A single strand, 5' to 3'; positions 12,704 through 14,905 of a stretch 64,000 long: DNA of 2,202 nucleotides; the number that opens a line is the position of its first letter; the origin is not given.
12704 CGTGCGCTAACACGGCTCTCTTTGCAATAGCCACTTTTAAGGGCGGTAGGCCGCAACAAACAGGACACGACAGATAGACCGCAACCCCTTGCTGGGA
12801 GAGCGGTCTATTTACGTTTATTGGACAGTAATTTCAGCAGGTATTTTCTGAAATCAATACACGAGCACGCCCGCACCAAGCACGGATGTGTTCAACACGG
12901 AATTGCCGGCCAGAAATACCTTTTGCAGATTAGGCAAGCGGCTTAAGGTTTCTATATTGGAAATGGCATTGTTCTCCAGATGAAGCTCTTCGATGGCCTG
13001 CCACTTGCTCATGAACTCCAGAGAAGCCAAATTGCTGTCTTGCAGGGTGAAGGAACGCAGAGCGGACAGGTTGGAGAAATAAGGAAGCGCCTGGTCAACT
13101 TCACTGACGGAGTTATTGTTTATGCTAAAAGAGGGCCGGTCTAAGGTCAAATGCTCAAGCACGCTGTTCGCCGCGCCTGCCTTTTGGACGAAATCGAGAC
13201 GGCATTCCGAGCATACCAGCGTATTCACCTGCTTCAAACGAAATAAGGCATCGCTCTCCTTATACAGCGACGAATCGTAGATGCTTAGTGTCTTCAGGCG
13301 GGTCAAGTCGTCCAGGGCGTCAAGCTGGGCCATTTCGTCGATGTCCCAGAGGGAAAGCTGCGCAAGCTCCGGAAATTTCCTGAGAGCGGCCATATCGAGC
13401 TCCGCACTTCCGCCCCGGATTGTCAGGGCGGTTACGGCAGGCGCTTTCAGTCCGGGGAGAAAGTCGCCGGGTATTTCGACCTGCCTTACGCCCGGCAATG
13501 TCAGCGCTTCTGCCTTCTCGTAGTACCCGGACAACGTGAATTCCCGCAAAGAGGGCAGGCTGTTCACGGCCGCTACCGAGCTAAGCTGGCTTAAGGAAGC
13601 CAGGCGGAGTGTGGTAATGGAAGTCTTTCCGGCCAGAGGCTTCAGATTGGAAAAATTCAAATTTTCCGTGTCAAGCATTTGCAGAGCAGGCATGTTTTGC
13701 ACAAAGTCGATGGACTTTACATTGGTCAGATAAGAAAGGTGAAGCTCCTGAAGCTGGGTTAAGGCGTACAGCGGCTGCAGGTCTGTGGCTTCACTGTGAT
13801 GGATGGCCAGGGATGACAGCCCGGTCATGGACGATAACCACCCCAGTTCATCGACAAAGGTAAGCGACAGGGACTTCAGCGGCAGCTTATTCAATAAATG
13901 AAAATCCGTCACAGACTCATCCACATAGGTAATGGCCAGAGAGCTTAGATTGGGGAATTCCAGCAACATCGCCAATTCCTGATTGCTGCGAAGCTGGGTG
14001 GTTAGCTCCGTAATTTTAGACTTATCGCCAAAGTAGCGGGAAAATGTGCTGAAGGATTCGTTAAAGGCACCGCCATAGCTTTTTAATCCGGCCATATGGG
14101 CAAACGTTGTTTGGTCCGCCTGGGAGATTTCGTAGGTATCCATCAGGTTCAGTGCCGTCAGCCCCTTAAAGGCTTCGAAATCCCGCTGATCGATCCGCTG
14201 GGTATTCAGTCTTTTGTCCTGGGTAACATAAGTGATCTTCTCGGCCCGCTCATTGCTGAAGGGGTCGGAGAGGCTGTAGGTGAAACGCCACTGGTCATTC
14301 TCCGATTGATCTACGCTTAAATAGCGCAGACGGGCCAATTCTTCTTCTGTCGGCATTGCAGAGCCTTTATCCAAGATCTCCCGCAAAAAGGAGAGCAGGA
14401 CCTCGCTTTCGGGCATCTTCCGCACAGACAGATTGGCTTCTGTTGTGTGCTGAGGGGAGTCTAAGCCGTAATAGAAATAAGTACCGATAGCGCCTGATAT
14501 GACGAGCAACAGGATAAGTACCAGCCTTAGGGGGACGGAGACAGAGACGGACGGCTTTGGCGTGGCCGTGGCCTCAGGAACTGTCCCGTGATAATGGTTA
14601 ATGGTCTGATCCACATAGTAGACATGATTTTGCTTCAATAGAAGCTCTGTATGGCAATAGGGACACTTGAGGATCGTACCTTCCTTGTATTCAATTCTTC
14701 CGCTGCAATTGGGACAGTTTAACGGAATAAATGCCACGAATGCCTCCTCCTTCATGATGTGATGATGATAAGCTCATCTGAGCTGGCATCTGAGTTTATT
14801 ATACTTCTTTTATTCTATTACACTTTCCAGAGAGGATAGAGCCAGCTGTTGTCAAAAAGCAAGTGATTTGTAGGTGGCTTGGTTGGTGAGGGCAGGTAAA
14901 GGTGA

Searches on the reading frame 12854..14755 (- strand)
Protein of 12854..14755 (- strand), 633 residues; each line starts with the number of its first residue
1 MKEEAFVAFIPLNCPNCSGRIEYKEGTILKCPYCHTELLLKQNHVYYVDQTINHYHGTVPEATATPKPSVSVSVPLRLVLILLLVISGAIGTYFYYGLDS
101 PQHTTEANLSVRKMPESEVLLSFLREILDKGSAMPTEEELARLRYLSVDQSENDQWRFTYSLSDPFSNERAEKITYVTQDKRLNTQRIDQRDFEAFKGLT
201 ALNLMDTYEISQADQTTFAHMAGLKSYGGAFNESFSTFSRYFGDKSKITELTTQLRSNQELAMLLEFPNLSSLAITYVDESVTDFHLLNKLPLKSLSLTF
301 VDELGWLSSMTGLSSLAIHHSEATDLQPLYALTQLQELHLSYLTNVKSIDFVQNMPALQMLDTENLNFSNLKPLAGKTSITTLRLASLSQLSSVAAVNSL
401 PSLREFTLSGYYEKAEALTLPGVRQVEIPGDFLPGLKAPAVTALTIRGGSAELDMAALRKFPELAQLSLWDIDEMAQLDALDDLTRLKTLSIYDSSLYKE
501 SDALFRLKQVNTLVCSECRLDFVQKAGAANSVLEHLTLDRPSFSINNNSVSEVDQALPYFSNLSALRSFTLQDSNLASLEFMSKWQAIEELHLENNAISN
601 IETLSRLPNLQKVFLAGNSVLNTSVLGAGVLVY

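Call 3: search_protein_families(library=pfam, proteins=[window:12854-14755:-], max_evalue=0.01)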
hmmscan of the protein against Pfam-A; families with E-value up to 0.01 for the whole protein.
window:12854-14755:- (633 aa): 6 families
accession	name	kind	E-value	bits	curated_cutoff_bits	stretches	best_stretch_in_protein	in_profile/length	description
PF12799.13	LRR_4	-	2.5e-15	56.6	27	2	588-618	3-33/44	Leucine Rich repeats (2 copies)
PF25019.1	LRR_R13L1-DRL21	-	9.2e-09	35.7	27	0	459-493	91-125/127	R13L1/DRL21 LRRs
PF13855.12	LRR_8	-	3.8e-07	30.2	27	1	566-619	3-60/61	Leucine rich repeat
PF23952.1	LRR_EndoS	-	5.3e-07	30.3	27.9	1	315-409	27-114/116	Endo-beta-N-acetylglucosaminidase EndoS LRR domain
PF08274.17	Zn_Ribbon_YjdM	-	0.0009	19.6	30.8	1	13-37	4-28/30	PhnA Zinc-Ribbon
PF25164.1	CoiA_N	-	0.0057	16.6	26.3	0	31-42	20-31/50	Competence protein CoiA, N-terminal domain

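Call 4: search_protein_families(library=ncbifam, proteins=[window:12854-14755:-], max_evalue=0.01)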
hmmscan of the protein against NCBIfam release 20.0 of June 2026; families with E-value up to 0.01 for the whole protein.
window:12854-14755:- (633 aa): 5 families
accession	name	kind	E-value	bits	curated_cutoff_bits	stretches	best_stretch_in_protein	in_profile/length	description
NF033189.1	internalin_A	exception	8.5e-15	54.1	1600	2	173-406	92-321/799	class 1 internalin InlA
NF033190.2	inl_like_NEAT_1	exception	1.7e-13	49.8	1275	2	261-377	344-459/754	NEAT domain-containing leucine-rich repeat protein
NF033188.1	internalin_H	exception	1.6e-11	43.5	1050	2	279-408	107-237/548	InlH/InlC2 family class 1 internalin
NF047464.1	FibnectbindLIC11051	equivalog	1.4e-08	33.7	1000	1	323-620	340-616/685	LIC_11051 family fibronectin-binding protein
NF041351.1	XopL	equivalog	9.1e-05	21.4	500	0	287-411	132-257/497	type III secretion system leucine-rich repeat domain-containing effector XopL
